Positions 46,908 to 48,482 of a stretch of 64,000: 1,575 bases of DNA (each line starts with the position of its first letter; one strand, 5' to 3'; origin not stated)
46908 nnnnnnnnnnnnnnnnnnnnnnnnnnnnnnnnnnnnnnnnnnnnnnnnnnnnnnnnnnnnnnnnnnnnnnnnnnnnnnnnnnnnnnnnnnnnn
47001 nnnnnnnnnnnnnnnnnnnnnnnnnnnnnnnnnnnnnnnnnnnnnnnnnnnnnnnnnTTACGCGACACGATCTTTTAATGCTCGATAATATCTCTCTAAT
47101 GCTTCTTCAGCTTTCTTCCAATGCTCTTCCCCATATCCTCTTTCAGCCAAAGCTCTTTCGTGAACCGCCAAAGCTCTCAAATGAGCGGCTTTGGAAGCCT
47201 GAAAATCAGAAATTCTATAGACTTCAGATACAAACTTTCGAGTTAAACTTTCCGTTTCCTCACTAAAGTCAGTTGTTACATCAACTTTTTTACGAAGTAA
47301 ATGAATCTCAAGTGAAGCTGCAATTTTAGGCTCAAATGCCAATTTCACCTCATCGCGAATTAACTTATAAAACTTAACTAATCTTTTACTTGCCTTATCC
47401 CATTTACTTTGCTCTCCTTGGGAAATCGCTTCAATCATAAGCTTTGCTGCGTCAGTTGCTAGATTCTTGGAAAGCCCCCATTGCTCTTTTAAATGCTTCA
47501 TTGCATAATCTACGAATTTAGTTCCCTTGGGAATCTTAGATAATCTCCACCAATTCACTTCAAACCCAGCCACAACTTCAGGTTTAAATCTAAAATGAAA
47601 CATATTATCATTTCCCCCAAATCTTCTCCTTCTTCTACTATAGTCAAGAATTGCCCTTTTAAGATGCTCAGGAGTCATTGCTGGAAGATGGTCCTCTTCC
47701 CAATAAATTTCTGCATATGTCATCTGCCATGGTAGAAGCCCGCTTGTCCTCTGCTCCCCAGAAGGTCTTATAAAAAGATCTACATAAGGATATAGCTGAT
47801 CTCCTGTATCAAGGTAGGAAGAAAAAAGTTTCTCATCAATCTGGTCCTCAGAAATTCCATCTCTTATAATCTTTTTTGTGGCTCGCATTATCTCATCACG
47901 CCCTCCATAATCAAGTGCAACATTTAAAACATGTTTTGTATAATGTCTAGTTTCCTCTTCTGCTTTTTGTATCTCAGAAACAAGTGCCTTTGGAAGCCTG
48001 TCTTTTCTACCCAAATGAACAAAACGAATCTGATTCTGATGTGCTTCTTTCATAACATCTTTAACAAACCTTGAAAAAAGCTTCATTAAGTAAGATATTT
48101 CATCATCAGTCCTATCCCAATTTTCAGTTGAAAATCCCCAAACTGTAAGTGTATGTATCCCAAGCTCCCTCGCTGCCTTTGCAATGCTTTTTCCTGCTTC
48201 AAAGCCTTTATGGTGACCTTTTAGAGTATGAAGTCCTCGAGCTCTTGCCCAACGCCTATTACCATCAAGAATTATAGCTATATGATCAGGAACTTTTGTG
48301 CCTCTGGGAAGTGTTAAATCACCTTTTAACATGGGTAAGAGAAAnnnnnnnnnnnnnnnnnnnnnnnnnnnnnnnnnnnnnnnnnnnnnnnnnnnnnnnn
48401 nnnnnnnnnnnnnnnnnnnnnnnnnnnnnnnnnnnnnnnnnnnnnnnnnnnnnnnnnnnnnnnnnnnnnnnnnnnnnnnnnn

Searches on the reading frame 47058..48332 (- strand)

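Call 66: search_protein_families(library=pfam, proteins=[window:47058-48332:-], max_evalue=0.001)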
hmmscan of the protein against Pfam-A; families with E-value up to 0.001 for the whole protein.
window:47058-48332:- (424 aa): 1 family
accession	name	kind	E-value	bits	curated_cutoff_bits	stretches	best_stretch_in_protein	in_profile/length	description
PF01255.24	Prenyltransf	-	1.5e-70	237.6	27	1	21-239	1-219/219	Putative undecaprenyl diphosphate synthase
